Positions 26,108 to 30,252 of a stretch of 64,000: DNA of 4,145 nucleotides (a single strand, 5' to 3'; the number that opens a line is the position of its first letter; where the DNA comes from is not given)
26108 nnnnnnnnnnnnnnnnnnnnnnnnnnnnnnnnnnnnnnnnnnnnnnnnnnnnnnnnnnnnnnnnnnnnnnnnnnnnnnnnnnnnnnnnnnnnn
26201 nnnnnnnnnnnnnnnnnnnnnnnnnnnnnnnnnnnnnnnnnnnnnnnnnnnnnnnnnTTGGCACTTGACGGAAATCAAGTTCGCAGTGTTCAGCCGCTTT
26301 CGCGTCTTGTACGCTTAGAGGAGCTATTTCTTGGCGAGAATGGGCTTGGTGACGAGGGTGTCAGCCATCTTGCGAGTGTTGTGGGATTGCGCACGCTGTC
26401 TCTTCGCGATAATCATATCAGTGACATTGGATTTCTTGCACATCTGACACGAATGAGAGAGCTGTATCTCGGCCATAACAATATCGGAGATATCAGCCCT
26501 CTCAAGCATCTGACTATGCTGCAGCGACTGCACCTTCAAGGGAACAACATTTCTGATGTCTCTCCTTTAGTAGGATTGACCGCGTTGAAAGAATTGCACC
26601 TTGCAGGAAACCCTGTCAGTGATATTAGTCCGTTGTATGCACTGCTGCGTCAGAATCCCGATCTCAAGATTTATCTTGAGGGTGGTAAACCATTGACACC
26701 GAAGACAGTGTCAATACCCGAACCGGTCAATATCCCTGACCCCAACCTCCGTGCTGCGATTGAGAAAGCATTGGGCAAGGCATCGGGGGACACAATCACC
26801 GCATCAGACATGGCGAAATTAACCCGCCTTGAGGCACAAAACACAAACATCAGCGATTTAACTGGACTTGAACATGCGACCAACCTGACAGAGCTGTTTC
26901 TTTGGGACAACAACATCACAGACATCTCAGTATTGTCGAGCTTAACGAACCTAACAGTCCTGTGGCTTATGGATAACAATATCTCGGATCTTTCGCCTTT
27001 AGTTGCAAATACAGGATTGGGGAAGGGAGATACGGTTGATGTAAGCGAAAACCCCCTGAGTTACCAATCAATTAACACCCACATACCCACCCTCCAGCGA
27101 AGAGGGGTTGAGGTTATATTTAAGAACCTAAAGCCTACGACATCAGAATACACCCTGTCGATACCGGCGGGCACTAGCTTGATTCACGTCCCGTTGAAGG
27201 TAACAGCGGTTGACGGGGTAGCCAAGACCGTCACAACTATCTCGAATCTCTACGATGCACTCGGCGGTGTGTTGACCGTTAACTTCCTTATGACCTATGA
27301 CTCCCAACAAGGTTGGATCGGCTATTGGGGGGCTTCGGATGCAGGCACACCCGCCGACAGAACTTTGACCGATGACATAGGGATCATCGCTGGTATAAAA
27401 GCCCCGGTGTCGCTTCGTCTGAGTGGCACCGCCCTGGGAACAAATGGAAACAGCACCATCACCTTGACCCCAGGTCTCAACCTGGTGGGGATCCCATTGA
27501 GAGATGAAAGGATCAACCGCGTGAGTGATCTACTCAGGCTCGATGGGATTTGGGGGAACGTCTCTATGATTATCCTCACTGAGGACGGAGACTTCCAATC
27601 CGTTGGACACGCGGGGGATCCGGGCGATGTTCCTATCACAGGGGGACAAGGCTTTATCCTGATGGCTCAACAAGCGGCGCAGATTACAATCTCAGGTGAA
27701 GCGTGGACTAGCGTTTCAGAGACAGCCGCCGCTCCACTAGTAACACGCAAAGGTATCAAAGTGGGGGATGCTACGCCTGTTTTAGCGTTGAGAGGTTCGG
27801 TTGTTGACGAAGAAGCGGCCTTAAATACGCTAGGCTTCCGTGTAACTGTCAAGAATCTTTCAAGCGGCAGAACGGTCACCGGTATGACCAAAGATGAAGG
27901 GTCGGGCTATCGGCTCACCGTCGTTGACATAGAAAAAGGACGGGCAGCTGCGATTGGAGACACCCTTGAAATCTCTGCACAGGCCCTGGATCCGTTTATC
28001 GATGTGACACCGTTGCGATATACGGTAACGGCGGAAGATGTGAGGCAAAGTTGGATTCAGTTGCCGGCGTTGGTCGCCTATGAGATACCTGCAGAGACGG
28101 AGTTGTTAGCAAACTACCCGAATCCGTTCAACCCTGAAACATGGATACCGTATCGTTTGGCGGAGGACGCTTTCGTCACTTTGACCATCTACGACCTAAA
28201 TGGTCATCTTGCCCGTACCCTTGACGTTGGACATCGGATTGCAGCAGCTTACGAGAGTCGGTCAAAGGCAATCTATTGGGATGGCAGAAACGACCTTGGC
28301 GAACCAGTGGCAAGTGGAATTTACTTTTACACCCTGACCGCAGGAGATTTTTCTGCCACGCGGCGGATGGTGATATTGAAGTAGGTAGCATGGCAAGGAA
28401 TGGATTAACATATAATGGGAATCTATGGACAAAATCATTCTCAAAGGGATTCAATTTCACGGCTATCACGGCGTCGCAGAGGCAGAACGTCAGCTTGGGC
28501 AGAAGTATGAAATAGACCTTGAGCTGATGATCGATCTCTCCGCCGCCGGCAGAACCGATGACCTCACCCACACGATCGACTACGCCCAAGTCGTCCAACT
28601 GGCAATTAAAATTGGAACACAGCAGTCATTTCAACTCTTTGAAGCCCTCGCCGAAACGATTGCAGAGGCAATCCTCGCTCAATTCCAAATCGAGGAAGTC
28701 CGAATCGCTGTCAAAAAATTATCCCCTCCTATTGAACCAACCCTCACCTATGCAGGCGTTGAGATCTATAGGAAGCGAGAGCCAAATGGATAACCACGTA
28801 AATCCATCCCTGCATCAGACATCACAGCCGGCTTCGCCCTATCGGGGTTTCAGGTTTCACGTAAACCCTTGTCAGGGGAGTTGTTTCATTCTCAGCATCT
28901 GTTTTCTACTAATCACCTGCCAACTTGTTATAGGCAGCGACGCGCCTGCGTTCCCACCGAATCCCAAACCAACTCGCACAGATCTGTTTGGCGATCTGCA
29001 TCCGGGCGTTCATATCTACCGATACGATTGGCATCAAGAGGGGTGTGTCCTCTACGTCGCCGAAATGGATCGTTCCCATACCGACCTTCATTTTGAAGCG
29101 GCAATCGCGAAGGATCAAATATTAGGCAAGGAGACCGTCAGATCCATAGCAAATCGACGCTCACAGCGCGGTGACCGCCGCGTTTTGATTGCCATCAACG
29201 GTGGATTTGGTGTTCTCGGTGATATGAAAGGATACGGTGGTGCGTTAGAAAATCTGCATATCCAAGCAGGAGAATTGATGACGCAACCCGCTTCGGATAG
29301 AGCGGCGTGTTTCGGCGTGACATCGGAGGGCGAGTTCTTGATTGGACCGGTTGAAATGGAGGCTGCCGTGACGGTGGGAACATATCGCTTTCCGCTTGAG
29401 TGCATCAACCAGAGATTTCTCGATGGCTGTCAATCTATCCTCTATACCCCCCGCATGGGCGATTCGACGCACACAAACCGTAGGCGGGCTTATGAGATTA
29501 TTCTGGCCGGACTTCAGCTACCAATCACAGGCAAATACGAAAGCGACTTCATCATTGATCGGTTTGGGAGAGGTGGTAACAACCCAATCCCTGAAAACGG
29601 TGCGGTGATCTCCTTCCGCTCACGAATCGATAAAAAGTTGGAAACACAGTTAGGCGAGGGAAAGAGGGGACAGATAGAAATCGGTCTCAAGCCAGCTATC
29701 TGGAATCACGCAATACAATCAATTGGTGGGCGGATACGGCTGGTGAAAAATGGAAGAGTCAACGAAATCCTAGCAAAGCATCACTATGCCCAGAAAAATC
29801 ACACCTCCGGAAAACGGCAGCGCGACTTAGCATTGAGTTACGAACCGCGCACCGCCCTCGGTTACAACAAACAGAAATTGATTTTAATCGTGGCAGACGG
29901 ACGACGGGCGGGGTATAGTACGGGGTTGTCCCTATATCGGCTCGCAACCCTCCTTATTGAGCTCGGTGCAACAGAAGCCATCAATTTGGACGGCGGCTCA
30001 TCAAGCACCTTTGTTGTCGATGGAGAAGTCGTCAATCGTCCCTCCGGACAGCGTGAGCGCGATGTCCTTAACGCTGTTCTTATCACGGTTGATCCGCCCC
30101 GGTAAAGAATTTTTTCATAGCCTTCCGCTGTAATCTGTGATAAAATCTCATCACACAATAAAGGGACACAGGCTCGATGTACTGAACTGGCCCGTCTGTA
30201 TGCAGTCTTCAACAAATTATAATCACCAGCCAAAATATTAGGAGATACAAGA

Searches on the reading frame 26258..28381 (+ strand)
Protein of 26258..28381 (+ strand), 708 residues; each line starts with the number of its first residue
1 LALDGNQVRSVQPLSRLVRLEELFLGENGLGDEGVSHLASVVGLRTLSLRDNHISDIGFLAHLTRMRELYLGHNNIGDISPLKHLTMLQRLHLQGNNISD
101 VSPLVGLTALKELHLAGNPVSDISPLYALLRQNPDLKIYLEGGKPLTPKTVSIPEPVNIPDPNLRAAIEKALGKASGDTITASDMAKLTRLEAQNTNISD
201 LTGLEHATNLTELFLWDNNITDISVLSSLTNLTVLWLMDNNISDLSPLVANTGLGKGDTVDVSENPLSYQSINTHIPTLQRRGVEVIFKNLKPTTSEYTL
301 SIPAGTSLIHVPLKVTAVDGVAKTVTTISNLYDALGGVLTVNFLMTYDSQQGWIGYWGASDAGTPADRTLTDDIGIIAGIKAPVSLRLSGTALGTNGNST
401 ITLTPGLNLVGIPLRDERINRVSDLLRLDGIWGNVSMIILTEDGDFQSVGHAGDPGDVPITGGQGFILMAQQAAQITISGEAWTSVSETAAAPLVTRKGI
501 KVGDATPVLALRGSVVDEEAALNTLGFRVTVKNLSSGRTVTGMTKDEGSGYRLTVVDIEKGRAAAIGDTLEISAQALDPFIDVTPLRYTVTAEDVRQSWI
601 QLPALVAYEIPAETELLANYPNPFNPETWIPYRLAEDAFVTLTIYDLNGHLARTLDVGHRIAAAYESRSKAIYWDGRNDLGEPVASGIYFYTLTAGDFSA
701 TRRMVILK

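Call 59: search_protein_families(library=pfam, proteins=[window:26258-28381:+], max_evalue=0.00001)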
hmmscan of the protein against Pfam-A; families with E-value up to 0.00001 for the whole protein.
window:26258-28381:+ (708 aa): 6 families
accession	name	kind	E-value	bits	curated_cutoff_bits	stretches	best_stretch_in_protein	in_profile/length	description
PF12799.13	LRR_4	-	8.3e-40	134.4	27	3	44-84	3-44/44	Leucine Rich repeats (2 copies)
PF13855.12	LRR_8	-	2.4e-15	56.5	27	1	19-76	2-61/61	Leucine rich repeat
PF13516.12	LRR_6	-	7.2e-10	38.6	23.4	0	84-100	1-17/24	Leucine Rich repeat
PF23952.1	LRR_EndoS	-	1.2e-08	35.6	27.9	0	159-228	1-63/116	Endo-beta-N-acetylglucosaminidase EndoS LRR domain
PF00560.39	LRR_1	-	2e-07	30.2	20.6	0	88-103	2-17/23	Leucine Rich Repeat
PF14580.12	LRR_9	-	2.5e-07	30.9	30.5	0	45-122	45-127/175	Leucine-rich repeat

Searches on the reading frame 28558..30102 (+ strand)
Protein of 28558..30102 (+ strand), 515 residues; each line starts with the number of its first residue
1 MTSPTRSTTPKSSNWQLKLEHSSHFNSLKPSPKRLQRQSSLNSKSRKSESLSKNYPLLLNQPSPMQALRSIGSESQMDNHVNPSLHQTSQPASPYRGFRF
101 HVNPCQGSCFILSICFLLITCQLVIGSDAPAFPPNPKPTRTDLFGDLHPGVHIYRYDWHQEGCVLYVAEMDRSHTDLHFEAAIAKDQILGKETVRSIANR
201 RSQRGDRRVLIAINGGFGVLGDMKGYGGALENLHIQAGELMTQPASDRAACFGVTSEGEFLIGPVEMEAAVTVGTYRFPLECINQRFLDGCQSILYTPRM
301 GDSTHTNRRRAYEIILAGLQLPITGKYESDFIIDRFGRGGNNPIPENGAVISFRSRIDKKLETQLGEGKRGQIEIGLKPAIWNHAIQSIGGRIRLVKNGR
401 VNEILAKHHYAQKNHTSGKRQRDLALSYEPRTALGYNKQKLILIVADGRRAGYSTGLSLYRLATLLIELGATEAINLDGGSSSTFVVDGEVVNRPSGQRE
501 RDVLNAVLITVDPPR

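Call 59: search_protein_families(library=pfam, proteins=[window:28558-30102:+], max_evalue=0.00001)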
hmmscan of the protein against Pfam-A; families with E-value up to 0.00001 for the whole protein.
window:28558-30102:+ (515 aa): 1 family
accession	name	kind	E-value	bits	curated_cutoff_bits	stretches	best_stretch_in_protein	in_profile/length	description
PF09992.14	NAGPA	-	5.4e-31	108.5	25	1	340-509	19-168/169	Phosphodiester glycosidase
